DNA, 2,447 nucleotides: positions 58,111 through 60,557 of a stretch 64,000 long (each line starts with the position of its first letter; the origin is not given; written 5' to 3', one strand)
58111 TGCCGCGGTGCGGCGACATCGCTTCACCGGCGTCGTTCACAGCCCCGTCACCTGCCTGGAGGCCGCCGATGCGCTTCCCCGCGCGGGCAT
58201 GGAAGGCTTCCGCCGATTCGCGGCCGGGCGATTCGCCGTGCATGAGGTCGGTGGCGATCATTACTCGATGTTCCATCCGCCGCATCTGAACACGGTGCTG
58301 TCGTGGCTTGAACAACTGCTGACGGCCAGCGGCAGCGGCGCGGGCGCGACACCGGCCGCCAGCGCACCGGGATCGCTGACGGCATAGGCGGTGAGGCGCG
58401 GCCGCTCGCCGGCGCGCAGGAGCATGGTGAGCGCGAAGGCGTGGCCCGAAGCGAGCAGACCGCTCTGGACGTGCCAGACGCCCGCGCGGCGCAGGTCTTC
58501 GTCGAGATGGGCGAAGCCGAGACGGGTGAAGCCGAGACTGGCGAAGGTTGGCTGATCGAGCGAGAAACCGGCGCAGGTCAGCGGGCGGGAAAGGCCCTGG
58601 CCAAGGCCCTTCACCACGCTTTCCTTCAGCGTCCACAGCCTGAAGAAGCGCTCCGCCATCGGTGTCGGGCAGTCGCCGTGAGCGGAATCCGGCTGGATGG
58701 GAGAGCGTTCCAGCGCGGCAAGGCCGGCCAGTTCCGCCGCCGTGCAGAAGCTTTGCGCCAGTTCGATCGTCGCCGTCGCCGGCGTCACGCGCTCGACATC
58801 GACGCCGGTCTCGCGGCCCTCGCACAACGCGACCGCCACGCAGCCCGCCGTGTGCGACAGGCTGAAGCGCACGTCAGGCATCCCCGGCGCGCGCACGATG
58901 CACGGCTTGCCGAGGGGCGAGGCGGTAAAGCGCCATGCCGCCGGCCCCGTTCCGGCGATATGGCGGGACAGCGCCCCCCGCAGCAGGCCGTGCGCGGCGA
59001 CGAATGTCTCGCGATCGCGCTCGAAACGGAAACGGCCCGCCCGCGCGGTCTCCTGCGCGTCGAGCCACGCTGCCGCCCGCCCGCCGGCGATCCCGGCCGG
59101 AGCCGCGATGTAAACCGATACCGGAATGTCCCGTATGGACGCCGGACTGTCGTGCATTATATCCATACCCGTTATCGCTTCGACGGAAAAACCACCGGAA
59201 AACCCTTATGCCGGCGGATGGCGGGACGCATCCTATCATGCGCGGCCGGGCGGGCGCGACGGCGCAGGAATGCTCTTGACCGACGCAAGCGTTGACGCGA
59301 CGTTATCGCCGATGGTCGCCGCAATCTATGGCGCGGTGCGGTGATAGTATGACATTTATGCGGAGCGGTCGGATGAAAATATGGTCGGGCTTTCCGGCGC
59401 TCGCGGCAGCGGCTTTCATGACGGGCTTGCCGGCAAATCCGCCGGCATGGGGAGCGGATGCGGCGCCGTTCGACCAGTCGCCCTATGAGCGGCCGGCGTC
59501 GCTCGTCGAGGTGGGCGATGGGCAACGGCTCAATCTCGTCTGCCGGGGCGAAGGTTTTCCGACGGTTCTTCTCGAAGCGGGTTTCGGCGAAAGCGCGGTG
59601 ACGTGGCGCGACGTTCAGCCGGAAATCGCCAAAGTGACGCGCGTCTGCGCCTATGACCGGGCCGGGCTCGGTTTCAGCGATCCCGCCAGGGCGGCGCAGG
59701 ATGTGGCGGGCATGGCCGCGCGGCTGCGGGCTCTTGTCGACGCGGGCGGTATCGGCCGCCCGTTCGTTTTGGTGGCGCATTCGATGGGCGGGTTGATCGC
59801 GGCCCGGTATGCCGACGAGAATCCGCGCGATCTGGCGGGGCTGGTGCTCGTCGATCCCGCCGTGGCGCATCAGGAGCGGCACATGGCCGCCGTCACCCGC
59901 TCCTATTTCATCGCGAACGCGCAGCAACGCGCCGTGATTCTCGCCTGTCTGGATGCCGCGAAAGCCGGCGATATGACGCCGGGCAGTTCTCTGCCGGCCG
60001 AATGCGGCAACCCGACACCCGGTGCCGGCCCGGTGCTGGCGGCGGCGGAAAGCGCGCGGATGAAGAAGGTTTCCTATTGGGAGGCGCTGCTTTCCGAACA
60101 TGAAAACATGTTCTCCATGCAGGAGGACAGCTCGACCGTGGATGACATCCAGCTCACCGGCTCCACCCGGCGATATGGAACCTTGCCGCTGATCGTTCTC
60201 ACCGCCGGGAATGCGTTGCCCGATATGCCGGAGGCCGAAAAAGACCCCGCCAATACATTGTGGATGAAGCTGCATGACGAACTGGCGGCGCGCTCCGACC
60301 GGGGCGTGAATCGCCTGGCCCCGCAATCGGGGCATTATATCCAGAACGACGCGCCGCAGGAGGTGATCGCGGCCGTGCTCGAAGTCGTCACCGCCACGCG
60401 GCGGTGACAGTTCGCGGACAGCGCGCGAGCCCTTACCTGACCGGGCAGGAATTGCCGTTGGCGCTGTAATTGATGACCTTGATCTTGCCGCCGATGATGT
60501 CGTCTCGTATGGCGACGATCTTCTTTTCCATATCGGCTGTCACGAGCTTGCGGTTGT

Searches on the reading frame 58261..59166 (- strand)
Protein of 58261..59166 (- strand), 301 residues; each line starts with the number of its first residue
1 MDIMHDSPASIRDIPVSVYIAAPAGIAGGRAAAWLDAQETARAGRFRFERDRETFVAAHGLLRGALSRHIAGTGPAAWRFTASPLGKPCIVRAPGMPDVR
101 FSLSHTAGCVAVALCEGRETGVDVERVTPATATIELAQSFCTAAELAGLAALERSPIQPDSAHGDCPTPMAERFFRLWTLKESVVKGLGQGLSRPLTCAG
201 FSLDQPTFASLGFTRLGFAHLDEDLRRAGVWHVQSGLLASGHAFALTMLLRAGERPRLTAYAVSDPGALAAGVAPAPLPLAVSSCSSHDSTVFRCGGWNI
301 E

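Call 76: search_protein_families(library=pfam, proteins=[window:58261-59166:-], max_evalue=0.01)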
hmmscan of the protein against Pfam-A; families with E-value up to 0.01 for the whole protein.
window:58261-59166:- (301 aa): 2 families
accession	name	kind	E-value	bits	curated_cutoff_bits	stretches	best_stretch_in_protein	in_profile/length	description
PF01648.25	ACPS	-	3.2e-12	46.9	25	1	121-212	3-87/111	4'-phosphopantetheinyl transferase superfamily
PF22624.1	AASDHPPT_N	-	1.7e-05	25.4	27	1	31-113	13-96/100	4'-phosphopantetheinyl transferase, N-terminal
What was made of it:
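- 58261..59166 (-): Sfp-type phosphopantetheinyl transferase. PF01648 at 46.9 bits and PF22624 (call 76).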

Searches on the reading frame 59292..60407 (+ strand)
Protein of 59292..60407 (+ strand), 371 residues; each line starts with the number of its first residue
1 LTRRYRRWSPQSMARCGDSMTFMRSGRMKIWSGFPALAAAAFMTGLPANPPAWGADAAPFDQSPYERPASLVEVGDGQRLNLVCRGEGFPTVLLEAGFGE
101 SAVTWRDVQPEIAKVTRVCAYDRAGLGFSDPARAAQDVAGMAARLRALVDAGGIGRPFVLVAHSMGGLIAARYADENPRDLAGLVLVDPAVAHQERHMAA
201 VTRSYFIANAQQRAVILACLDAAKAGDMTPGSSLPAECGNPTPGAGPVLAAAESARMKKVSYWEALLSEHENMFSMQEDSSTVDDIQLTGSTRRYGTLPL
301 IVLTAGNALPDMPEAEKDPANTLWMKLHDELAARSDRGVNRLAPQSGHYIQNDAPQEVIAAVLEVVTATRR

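Call 5: search_protein_families(library=pfam, proteins=[window:59292-60407:+], max_evalue=0.001)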
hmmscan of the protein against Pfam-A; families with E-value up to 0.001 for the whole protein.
window:59292-60407:+ (371 aa): 5 families
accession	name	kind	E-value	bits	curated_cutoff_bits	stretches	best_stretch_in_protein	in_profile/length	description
PF00561.26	Abhydrolase_1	-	2.4e-18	67.1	25.8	1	90-196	1-110/245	alpha/beta hydrolase fold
PF12697.13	Abhydrolase_6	-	9.9e-17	62.8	26.3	1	96-361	5-217/217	Alpha/beta hydrolase family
PF12146.15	Hydrolase_4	-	6.5e-14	52.2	27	1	93-199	8-120/239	Serine aminopeptidase, S33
PF06821.19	Ser_hydrolase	-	0.00018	21.9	22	1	155-203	54-104/172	Serine hydrolase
PF00975.26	Thioesterase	-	0.00085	20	26.4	0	99-195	11-111/226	Thioesterase domain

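Call 44: search_protein_families(library=ncbifam, proteins=[window:59292-60407:+], max_evalue=0.001)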
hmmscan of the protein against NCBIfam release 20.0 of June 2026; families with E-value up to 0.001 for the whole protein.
window:59292-60407:+ (371 aa): 19 families
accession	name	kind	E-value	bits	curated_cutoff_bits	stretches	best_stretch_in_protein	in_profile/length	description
NF011457.0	PRK14875.1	equivalog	3.5e-17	62.4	307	1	77-192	119-234/372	acetoin dehydrogenase dihydrolipoyllysine-residue acetyltransferase subunit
NF002938.0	PRK03592.1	equivalog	1.2e-14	54.3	241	1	76-197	18-137/298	haloalkane dehalogenase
NF051488.1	bifunc_PcaDC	exception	4e-12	45.9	390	1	89-195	12-117/375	bifunctional 3-oxoadipate enol-lactonase/4-carboxymuconolactone decarboxylase PcaDC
TIGR03056.1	bchO_mg_che_rel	equivalog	4.8e-12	45.5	172.55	1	86-195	26-134/278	alpha/beta fold hydrolase BchO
TIGR02427.1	protocat_pcaD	equivalog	1.8e-10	40.6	255.85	1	88-193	12-116/251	3-oxoadipate enol-lactonase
TIGR03611.1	RutD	equivalog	2e-10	40.5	238.5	1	87-189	11-113/258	pyrimidine utilization protein D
NF051487.1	bifunc_PcaCD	exception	6.6e-10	38.6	430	1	91-199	174-281/413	bifunctional 4-carboxymuconolactone decarboxylase/3-oxoadipate enol-lactonase PcaCD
NF004514.1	PRK05855.1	equivalog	3.1e-08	32.6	455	1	74-168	6-103/578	SDR family oxidoreductase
NF050089.1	i_nPHAscl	equivalog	6.6e-08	31.9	300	1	73-189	2-117/288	intracellular short-chain-length polyhydroxyalkanoate depolymerase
NF045632.1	hydroxlase_HsaD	equivalog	1.6e-07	30.6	400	1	72-190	17-138/290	4,5:9,10-diseco-3-hydroxy-5,9,17-trioxoandrosta-1(10),2-diene-4-oate hydrolase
TIGR03695.1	menH_SHCHC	equivalog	3.4e-06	26.7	208.55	1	92-188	5-103/252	2-succinyl-6-hydroxy-2,4-cyclohexadiene-1-carboxylate synthase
TIGR01738.1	bioH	equivalog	2.7e-05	23.9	206.95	1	86-204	1-115/245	pimeloyl-ACP methyl ester esterase BioH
NF002043.0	PRK00870.1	subfamily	5.3e-05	22.8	265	0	91-209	48-168/302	haloalkane dehalogenase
NF006449.0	PRK08775.1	equivalog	6.3e-05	22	296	1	117-224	102-200/344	homoserine O-succinyltransferase MetX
NF052614.1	AB_fold_OlsI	equivalog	8e-05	22.3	385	1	131-199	64-132/272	ornithine lipid biosynthesis O-acyltransferase OlsI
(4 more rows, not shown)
